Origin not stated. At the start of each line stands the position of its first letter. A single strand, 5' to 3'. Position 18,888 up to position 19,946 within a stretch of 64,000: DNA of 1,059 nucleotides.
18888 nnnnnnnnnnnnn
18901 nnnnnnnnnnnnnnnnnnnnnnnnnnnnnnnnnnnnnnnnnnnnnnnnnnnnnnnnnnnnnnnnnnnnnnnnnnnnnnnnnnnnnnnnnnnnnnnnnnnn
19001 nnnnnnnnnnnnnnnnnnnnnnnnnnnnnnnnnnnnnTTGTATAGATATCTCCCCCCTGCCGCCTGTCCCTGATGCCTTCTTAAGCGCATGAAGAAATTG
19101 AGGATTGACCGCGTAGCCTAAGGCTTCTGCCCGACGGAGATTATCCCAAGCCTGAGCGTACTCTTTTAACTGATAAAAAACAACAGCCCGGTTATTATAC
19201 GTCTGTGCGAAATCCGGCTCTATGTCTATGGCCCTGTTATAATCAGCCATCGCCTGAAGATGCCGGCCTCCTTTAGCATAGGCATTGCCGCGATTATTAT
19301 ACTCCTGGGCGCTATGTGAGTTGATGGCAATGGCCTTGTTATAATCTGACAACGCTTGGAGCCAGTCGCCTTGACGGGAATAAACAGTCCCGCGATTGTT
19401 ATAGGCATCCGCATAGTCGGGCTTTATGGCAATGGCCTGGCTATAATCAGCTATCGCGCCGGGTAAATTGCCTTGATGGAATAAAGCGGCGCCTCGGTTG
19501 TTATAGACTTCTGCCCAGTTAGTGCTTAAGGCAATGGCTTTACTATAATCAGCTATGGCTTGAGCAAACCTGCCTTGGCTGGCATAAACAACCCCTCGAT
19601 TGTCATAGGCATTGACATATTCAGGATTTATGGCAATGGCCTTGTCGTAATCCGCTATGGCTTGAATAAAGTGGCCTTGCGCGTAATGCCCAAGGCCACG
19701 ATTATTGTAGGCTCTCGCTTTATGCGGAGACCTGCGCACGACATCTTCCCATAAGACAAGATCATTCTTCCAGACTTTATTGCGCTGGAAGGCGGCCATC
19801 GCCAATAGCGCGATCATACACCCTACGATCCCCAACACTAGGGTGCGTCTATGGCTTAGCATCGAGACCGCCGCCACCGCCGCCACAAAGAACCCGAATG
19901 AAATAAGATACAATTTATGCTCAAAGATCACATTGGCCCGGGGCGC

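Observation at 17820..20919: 1178-bp perfect tandem repeat keeps two GT-C/TPR glycosyltransferase paralogs identical in the membrane domain while their TPR arrays differ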

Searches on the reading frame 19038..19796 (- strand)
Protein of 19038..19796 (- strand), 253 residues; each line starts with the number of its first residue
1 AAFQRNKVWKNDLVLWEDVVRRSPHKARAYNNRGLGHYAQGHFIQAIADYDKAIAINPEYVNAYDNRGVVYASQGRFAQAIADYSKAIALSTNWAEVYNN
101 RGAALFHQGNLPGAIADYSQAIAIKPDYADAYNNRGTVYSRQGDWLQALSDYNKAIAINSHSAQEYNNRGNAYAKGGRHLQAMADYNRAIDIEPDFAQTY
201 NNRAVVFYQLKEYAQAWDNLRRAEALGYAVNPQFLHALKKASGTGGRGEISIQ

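Call 28: find_homologous_proteins(query=window:19038-19796:-, max_evalue=1e-20)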
Query seq(253 aa) (253 aa): 4333 proteins with E <= 1e-20 among 8000 candidates; the best 120 are listed.
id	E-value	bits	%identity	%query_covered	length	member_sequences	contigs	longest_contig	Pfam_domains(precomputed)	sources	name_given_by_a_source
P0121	1.6e-90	321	44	77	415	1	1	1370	PF03704.24,PF13414.13,PF13374.13,PF24575.2,PF00515.35,PF13424.13,PF13429.13,PF14561.13,PF07719.24,PF13174.13,PF25063.1,PF13431.13,PF23914.2,PF25062.2,PF13176.13,PF13428.13,PF25064.2,PF14559.13,PF25575.1,PF10516.16,PF13371.13,PF12895.14,PF21033.5,PF13432.13,PF20636.3,PF13181.13,PF01239.29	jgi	jgi:tetratricopeptide (TPR) repeat protein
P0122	8.2e-82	292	48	96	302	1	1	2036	PF13431.13,PF13414.13,PF13428.13,PF13374.13,PF14559.13,PF24575.2,PF25575.1,PF10516.16,PF13371.13,PF00515.35,PF13424.13,PF21033.5,PF13432.13,PF13181.13,PF07719.24,PF13174.13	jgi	-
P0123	1.4e-78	282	41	81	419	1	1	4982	PF25063.1,PF13431.13,PF23914.2,PF25062.2,PF13414.13,PF12569.15,PF13428.13,PF13374.13,PF14559.13,PF25575.1,PF10516.16,PF13371.13,PF00515.35,PF12895.14,PF13424.13,PF21033.5,PF13432.13,PF13181.13,PF01239.29,PF07719.24,PF13174.13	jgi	jgi:tetratricopeptide (TPR) repeat protein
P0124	3.2e-77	277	40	79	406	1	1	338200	PF03704.24,PF13431.13,PF13414.13,PF12569.15,PF13428.13,PF13374.13,PF14559.13,PF24575.2,PF13371.13,PF00515.35,PF13424.13,PF13432.13,PF13429.13,PF13181.13,PF01239.29,PF07719.24,PF13174.13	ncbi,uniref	ncbi:tetratricopeptide repeat protein [Mesorhizobium australicum]|uniref:tetratricopeptide repeat pr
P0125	1.9e-76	275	45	90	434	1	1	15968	PF03704.24,PF13431.13,PF13414.13,PF13176.13,PF13428.13,PF13676.12,PF13374.13,PF14559.13,PF24575.2,PF25575.1,PF10516.16,PF01582.26,PF13371.13,PF00515.35,PF13424.13,PF13432.13,PF13181.13,PF07719.24,PF13174.13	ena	-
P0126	3.4e-76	274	50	96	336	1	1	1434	PF13431.13,PF13414.13,PF12569.15,PF13428.13,PF13374.13,PF14559.13,PF24575.2,PF10516.16,PF13371.13,PF00515.35,PF13424.13,PF21033.5,PF13432.13,PF13181.13,PF07719.24,PF13174.13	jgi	jgi:tetratricopeptide (TPR) repeat protein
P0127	3.0e-75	271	41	84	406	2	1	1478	PF13431.13,PF23914.2,PF13414.13,PF13428.13,PF14559.13,PF24575.2,PF13371.13,PF00515.35,PF13424.13,PF13432.13,PF13181.13,PF07719.24,PF13174.13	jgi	-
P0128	1.4e-72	262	44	79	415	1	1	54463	PF03704.24,PF13431.13,PF12862.14,PF13414.13,PF13428.13,PF13374.13,PF10516.16,PF13371.13,PF00515.35,PF13424.13,PF13432.13,PF13181.13,PF01239.29,PF07719.24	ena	-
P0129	2.8e-72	261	42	82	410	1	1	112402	PF13414.13,PF12569.15,PF13374.13,PF24575.2,PF00515.35,PF13424.13,PF13429.13,PF25524.2,PF14561.13,PF07719.24,PF13174.13,PF25063.1,PF13431.13,PF23914.2,PF25062.2,PF13176.13,PF13428.13,PF13676.12,PF25064.2,PF14559.13,PF25575.1,PF01582.26,PF13371.13,PF12895.14,PF21033.5,PF13432.13,PF13181.13,PF01239.29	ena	-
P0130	7.6e-72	260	41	70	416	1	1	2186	PF03704.24,PF11610.13,PF13414.13,PF12521.14,PF13374.13,PF24575.2,PF00515.35,PF13424.13,PF13429.13,PF14561.13,PF07719.24,PF13174.13,PF13431.13,PF23914.2,PF25062.2,PF13176.13,PF13428.13,PF25064.2,PF14559.13,PF25575.1,PF13371.13,PF12895.14,PF21033.5,PF13432.13,PF13181.13,PF01239.29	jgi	jgi:tetratricopeptide (TPR) repeat protein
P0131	4.6e-69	251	42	82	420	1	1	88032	PF03704.24,PF13431.13,PF23914.2,PF13414.13,PF13428.13,PF13676.12,PF13374.13,PF03426.20,PF14559.13,PF13371.13,PF00515.35,PF13424.13,PF21033.5,PF13432.13,PF13181.13,PF01239.29,PF07719.24,PF13174.13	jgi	-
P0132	6.5e-68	247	39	94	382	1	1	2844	PF13414.13,PF12569.15,PF12688.14,PF13374.13,PF24575.2,PF00515.35,PF13424.13,PF13429.13,PF07719.24,PF13174.13,PF25063.1,PF13431.13,PF23914.2,PF25062.2,PF10502.15,PF13176.13,PF13428.13,PF14559.13,PF10516.16,PF13371.13,PF12895.14,PF21033.5,PF13432.13,PF13181.13,PF01239.29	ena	-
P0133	1.1e-67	246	49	96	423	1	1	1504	PF13431.13,PF25062.2,PF13414.13,PF13176.13,PF12569.15,PF13428.13,PF13374.13,PF07721.21,PF14559.13,PF24575.2,PF25575.1,PF10516.16,PF13371.13,PF17874.8,PF00515.35,PF13424.13,PF21033.5,PF13432.13,PF13429.13,PF13181.13,PF07719.24,PF13174.13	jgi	jgi:tetratricopeptide (TPR) repeat protein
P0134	4.0e-67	244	49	78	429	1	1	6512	PF13414.13,PF12569.15,PF13374.13,PF24575.2,PF00515.35,PF13424.13,PF13429.13,PF07719.24,PF13174.13,PF25063.1,PF13431.13,PF23914.2,PF25062.2,PF13176.13,PF13428.13,PF13676.12,PF14559.13,PF25575.1,PF10516.16,PF13371.13,PF21033.5,PF13432.13,PF13181.13,PF01239.29,PF10373.16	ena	-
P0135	7.2e-67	243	39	92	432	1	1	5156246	PF13431.13,PF23914.2,PF25062.2,PF13414.13,PF12569.15,PF13428.13,PF13676.12,PF13374.13,PF14559.13,PF24575.2,PF25575.1,PF10516.16,PF01582.26,PF13371.13,PF00515.35,PF13424.13,PF21033.5,PF13432.13,PF13181.13,PF07719.24,PF13174.13,PF10373.16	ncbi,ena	-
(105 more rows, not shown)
